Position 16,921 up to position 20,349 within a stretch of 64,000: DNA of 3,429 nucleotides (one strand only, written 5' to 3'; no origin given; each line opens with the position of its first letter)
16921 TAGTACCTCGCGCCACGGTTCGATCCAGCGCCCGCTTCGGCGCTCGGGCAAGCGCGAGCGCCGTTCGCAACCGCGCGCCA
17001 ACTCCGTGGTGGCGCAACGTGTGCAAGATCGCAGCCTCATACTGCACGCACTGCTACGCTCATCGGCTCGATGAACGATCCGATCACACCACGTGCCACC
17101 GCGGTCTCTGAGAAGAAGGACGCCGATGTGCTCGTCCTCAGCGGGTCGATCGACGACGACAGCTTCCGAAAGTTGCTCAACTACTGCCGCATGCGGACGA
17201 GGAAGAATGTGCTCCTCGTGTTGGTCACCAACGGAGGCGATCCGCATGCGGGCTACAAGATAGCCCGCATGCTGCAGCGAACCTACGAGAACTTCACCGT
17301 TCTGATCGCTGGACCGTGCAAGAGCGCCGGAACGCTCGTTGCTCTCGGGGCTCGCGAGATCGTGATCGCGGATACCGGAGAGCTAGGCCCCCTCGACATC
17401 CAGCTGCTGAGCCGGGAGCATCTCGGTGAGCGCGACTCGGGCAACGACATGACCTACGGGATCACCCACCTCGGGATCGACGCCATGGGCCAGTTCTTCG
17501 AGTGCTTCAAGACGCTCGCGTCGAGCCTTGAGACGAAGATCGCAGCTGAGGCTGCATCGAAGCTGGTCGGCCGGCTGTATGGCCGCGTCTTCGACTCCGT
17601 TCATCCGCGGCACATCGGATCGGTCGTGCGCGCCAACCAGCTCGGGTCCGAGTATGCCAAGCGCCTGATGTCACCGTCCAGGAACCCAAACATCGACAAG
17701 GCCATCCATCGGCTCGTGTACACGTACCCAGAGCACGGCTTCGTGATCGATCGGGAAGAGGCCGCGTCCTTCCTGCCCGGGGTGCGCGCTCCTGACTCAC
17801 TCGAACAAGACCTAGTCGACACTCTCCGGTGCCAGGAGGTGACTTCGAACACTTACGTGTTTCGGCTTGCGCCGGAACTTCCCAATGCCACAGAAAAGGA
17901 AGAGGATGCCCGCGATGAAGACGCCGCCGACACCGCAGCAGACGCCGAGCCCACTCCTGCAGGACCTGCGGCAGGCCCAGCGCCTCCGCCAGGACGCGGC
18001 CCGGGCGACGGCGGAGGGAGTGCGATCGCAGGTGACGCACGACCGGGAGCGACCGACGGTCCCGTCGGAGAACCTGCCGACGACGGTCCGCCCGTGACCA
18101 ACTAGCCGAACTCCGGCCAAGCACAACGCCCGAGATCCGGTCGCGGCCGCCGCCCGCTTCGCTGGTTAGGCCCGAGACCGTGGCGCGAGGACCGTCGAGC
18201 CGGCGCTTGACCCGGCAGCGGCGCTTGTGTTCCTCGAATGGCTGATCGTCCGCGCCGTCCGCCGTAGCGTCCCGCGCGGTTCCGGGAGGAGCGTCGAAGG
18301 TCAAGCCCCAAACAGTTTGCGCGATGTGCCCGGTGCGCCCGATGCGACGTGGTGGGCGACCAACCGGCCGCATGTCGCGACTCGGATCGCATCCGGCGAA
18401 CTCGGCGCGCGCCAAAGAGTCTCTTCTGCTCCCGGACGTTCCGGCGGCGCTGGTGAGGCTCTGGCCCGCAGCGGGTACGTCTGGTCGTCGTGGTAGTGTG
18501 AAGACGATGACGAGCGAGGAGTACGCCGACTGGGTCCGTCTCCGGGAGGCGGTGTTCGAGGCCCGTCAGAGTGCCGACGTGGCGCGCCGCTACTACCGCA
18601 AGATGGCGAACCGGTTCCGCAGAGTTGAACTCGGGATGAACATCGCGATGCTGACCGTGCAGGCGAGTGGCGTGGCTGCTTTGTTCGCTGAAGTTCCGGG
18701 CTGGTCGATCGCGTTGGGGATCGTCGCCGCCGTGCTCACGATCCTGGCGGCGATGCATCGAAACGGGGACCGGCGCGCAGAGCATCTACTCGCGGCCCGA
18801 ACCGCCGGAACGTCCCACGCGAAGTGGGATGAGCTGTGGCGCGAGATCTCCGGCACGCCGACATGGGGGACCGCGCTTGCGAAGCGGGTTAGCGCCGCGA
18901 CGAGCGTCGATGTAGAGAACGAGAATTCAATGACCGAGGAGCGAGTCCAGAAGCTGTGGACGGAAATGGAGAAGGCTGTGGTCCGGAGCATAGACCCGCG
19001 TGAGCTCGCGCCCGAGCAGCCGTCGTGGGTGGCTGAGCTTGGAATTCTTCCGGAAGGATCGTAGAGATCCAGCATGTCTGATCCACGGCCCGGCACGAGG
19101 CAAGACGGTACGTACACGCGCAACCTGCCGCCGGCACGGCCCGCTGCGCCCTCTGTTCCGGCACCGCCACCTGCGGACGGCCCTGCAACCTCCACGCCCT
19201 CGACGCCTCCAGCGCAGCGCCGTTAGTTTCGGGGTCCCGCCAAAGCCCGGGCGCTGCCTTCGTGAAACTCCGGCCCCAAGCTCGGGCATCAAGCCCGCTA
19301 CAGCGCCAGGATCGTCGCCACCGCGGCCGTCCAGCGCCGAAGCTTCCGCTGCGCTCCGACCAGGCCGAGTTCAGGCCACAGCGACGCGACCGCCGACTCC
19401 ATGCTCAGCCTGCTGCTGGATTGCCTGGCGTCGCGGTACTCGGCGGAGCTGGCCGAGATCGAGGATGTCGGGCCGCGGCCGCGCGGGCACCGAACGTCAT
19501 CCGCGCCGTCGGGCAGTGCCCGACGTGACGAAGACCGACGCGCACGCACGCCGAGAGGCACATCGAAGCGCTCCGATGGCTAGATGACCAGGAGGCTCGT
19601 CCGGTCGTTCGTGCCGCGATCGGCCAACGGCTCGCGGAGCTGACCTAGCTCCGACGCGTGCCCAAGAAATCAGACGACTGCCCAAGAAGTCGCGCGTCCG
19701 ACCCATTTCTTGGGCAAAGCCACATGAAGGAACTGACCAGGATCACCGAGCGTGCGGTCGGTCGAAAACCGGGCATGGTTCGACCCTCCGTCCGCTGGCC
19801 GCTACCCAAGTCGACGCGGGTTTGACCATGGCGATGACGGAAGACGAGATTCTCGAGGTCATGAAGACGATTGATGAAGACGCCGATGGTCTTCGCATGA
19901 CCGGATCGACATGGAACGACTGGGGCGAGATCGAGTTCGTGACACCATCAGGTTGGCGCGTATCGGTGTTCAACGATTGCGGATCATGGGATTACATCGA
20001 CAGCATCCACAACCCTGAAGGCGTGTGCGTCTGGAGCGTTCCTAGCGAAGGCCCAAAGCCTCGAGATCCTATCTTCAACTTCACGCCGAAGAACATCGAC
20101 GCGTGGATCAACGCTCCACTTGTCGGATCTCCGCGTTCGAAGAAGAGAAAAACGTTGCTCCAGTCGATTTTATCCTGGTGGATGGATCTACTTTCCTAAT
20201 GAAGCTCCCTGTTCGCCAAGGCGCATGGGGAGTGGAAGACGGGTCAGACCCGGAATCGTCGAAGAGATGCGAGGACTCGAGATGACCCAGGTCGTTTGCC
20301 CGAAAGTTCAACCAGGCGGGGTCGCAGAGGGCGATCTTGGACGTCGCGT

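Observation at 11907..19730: Intact 7.8-kb single-transposase cargo transposon splitting a resident gene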

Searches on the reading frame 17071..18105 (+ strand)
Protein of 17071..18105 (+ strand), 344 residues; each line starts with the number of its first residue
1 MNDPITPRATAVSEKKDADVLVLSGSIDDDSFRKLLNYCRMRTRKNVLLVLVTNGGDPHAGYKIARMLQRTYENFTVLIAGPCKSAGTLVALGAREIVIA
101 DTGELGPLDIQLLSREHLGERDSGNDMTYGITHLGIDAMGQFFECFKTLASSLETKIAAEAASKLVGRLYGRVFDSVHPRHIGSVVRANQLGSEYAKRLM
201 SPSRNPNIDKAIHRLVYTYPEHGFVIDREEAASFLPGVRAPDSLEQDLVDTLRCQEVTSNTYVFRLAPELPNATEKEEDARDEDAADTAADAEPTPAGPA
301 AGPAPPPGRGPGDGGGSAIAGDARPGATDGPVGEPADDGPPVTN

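Call 6: search_protein_families(library=pfam, proteins=[window:17071-18105:+], max_evalue=0.01)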
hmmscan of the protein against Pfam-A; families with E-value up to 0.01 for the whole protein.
window:17071-18105:+ (344 aa): 2 families
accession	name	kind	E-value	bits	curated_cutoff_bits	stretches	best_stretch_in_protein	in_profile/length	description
PF01972.22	SDH_protease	-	5.1e-07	29.4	31.3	1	34-113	80-160/286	ClpP-like SDH-type serine proteinase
PF25145.1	NfeD1b_N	-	3.6e-05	23.9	40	1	43-107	30-94/189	NfeD1b, N-terminal domain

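Call 24: search_protein_families(library=ncbifam, proteins=[window:17071-18105:+], max_evalue=0.01)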
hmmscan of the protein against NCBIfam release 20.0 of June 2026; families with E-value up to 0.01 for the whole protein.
window:17071-18105:+ (344 aa): 2 families
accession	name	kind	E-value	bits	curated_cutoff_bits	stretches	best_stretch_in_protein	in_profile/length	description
NF047768.1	Clp_like_SDH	equivalog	2e-10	40.6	250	1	33-113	66-147/260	SDH family Clp fold serine proteinase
NF045542.1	Clp_rel_HeadMat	equivalog_domain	8.6e-07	29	120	1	26-102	17-92/165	head maturation protease, ClpP-related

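Call 47: search_protein_families(library=padloc, proteins=[window:17071-18105:+], max_evalue=0.01)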
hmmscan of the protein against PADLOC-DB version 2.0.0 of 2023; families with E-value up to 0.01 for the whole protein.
window:17071-18105:+ (344 aa): 0 families

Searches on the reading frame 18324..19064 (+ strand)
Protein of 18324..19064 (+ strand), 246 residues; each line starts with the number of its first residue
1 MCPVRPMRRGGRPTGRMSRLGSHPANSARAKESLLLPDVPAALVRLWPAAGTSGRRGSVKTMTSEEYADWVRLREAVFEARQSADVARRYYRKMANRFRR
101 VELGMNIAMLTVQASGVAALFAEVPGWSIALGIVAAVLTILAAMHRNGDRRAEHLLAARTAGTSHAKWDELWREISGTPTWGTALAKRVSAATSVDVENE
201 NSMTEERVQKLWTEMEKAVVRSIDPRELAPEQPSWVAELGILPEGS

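Call 6: search_protein_families(library=pfam, proteins=[window:18324-19064:+], max_evalue=0.01)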
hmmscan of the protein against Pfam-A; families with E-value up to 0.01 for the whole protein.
window:18324-19064:+ (246 aa): 0 families

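Call 24: search_protein_families(library=ncbifam, proteins=[window:18324-19064:+], max_evalue=0.01)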
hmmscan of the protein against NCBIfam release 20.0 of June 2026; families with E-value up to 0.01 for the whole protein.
window:18324-19064:+ (246 aa): 1 family
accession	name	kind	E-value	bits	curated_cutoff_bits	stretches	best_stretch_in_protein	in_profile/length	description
NF033634.1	SLATT_1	domain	0.0032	17.4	41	0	85-144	7-71/132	SLATT domain-containing protein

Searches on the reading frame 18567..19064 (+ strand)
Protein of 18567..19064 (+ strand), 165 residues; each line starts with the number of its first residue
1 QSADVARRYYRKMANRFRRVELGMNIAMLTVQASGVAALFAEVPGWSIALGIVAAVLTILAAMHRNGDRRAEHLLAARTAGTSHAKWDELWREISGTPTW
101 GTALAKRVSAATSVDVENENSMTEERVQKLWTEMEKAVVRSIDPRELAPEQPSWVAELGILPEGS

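Call 47: search_protein_families(library=padloc, proteins=[window:18567-19064:+], max_evalue=0.01)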
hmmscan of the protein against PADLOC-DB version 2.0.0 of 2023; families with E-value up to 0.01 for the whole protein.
window:18567-19064:+ (165 aa): 1 family
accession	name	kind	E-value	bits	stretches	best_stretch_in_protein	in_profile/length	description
PDLC00712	Effector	-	0.0041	15.2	1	14-77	34-97/171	2TM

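Call 48: search_protein_families(library=pfam, proteins=[window:18567-19064:+], max_evalue=0.1)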
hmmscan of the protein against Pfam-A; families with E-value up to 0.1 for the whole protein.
window:18567-19064:+ (165 aa): 3 families
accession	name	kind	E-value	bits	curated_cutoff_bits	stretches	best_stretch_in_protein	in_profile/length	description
PF19744.4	DUF6232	-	0.034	15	27.4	1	27-84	37-95/117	Family of unknown function (DUF6232)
PF22733.1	NNH1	-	0.057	14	27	0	105-146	25-66/177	NACHT N-terminal Helical domain 1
PF13903.11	Claudin_2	-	0.1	12.8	29.1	0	45-63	170-188/192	PMP-22/EMP/MP20/Claudin tight junction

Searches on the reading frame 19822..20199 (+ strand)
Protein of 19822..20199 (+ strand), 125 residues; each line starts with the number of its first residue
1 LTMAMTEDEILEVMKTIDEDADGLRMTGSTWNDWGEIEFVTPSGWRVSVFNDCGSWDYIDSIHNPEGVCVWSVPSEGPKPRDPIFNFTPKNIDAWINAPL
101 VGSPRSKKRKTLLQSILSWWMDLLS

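Call 48: search_protein_families(library=pfam, proteins=[window:19822-20199:+], max_evalue=0.1)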
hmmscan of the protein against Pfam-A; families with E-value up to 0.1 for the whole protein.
window:19822-20199:+ (125 aa): 1 family
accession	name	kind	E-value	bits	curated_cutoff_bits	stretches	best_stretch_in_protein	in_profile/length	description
PF24745.1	DUF7693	-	4.6e-05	24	27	1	7-84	4-82/99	Domain of unknown function (DUF7693)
